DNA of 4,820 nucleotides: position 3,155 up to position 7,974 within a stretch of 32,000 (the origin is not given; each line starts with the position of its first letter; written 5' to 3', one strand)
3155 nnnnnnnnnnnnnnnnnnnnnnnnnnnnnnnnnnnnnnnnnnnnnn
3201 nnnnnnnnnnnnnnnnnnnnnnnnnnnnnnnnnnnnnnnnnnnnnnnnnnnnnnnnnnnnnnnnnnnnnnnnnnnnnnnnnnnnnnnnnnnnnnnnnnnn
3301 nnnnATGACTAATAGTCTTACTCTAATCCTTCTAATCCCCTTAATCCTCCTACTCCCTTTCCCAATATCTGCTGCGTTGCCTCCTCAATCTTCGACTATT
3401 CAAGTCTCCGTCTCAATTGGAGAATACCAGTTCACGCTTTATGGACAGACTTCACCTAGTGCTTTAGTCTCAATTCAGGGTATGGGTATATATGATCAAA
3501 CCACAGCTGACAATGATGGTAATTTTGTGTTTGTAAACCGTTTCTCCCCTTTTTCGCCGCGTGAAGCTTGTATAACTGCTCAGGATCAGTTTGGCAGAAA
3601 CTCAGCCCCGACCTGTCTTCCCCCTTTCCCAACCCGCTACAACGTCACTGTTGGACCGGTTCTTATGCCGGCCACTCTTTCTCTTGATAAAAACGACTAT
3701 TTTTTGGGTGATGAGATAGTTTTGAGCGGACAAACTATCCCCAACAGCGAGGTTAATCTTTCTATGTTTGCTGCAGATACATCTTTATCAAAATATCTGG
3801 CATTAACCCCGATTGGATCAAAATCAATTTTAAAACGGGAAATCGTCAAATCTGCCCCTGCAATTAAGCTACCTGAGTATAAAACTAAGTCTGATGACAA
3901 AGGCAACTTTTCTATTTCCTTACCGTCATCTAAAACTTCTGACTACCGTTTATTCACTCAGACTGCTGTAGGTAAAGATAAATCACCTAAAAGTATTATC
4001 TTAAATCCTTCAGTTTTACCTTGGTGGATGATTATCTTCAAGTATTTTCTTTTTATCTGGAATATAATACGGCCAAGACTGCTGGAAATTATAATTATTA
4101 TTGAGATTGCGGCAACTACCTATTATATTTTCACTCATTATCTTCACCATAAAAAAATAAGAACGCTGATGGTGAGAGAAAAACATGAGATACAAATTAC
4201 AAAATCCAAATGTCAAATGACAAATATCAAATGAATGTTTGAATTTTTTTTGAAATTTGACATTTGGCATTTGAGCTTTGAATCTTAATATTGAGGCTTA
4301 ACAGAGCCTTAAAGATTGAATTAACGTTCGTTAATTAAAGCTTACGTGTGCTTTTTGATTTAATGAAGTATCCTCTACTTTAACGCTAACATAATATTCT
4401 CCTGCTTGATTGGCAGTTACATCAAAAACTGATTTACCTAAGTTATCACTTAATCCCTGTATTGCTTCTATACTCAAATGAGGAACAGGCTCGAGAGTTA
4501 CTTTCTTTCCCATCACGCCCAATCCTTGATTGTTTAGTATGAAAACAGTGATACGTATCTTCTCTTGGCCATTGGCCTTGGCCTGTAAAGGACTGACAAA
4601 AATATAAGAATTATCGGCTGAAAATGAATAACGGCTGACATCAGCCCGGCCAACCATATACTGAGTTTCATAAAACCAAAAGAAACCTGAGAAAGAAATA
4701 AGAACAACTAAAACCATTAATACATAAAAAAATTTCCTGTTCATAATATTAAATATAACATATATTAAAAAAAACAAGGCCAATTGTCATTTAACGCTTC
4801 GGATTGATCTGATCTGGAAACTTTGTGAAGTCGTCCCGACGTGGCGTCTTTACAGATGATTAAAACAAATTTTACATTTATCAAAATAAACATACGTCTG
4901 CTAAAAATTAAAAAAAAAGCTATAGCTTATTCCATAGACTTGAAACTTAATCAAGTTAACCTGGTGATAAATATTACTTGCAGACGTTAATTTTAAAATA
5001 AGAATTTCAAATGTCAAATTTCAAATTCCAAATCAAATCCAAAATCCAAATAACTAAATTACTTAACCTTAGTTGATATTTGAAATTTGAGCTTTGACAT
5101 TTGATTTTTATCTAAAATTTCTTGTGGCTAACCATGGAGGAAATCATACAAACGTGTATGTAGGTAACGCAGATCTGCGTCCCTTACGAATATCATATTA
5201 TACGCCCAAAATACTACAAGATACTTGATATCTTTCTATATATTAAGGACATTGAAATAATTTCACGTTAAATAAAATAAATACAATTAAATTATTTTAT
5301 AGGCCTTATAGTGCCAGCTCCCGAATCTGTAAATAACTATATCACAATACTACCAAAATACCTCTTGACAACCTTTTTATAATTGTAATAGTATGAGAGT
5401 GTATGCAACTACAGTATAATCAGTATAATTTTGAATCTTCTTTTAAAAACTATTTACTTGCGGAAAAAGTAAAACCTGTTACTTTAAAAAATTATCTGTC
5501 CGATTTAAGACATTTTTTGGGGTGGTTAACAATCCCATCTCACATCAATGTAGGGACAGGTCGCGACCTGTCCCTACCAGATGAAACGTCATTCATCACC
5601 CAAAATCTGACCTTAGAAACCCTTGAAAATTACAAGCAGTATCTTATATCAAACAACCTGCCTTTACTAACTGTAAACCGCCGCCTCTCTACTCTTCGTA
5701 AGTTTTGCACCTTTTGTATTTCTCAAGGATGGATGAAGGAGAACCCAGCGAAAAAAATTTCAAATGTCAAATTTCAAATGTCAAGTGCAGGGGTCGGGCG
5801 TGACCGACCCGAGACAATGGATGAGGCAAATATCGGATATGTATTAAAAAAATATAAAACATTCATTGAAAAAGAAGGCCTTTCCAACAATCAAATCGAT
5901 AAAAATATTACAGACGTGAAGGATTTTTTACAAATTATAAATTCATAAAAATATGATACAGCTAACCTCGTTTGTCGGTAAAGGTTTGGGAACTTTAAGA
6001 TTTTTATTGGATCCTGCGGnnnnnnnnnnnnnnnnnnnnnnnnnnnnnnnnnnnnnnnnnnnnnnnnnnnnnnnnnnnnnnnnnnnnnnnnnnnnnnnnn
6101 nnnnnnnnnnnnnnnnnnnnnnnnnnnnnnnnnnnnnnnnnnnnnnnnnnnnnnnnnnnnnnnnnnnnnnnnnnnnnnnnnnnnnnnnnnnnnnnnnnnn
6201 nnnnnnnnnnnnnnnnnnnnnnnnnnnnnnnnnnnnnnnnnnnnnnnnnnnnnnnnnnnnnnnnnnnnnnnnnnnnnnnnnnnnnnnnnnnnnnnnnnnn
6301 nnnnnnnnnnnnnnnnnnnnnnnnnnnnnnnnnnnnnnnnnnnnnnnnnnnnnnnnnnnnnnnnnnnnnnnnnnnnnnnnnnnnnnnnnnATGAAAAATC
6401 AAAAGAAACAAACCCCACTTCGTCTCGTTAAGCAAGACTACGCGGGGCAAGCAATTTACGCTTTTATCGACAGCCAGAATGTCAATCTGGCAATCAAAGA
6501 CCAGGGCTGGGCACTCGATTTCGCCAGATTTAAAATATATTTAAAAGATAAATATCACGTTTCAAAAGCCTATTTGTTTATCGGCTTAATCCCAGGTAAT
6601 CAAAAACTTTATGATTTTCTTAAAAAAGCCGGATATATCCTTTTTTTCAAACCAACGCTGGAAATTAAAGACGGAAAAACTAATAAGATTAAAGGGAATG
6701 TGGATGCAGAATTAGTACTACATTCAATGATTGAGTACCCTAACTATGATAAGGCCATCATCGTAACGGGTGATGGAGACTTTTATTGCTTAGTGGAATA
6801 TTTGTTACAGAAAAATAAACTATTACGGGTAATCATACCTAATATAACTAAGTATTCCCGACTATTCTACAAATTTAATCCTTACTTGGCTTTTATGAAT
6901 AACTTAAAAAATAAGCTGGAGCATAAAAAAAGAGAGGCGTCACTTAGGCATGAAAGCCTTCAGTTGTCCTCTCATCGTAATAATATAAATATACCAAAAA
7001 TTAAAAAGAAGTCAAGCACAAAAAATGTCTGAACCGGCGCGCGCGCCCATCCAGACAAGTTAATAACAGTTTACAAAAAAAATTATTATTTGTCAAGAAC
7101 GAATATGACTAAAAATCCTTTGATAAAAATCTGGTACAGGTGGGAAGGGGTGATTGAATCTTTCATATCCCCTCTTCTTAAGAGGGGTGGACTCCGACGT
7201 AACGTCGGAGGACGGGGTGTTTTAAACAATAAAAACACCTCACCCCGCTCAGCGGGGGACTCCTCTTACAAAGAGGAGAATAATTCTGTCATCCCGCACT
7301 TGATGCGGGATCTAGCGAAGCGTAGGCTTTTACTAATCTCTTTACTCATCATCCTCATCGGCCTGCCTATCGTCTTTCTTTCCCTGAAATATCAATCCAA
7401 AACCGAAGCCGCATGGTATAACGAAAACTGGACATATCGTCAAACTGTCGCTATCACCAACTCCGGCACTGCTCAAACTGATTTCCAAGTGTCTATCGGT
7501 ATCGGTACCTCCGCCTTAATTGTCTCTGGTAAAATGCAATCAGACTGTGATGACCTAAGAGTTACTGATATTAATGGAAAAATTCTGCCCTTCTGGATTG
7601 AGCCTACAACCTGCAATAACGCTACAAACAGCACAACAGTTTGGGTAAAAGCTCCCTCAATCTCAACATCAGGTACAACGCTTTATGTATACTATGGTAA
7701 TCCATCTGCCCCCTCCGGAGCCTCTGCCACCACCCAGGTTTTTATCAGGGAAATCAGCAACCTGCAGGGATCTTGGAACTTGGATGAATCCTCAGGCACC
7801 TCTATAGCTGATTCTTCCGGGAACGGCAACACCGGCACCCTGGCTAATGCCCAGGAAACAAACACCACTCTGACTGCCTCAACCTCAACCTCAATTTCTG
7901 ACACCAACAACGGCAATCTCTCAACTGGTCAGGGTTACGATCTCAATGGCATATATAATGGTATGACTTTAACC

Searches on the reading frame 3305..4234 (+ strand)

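Call 52: search_protein_families(library=pfam, proteins=[window:3305-4234:+], max_evalue=0.01)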
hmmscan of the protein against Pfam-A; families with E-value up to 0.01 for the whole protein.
window:3305-4234:+ (309 aa): 2 families
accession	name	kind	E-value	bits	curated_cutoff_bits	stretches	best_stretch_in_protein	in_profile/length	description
PF17936.7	Big_6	-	0.0028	18.3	27.6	0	37-103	9-77/83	Bacterial Ig domain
PF13620.12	CarboxypepD_reg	-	0.003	18.3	32.3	0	47-77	11-43/82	Carboxypeptidase regulatory-like domain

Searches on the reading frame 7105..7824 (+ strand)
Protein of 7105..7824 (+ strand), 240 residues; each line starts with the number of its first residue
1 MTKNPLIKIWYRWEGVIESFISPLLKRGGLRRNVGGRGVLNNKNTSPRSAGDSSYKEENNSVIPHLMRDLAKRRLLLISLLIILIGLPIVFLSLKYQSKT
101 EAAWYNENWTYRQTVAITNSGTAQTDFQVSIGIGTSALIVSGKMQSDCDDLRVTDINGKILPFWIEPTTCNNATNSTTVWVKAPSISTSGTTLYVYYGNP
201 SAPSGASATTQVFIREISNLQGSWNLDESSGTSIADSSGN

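Call 66: find_homologous_proteins(query=window:7105-7824:+, max_evalue=0.01)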
Query window:7105-7824:+ (240 aa): 25 proteins with E <= 0.01 among 937 candidates.
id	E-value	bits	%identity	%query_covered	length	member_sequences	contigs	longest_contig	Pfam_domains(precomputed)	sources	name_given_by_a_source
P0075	6.9e-50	188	59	58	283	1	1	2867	PF10102.15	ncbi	-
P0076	9.0e-50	187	53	73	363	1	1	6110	PF13385.14,PF10102.15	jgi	jgi:hypothetical protein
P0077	5.8e-43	165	63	43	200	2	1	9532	PF10102.15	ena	-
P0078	3.5e-41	159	45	75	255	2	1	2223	PF10102.15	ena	-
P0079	1.0e-40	158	55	55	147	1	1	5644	PF10102.15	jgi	-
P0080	1.2e-40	157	62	47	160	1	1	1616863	PF10102.15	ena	-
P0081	5.2e-40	155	54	57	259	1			PF10102.15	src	-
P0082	7.4e-40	155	50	64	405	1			PF10102.15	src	-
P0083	2.4e-39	153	61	50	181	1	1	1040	PF10102.15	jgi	jgi:hypothetical protein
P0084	1.8e-38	150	55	56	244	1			PF10102.15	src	-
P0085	2.3e-36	143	62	45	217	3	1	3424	PF10102.15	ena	-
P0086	7.7e-34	135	49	60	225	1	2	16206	PF10102.15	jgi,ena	-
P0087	2.9e-32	130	45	59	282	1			PF10102.15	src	-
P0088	6.5e-28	116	49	53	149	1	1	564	PF10102.15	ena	-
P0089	1.3e-27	115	45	59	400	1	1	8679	PF10102.15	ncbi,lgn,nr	ncbi:MAG: hypothetical protein BWY29_00805 [Microgenomates group bacterium ADurb.Bin238]|nr:MAG: hyp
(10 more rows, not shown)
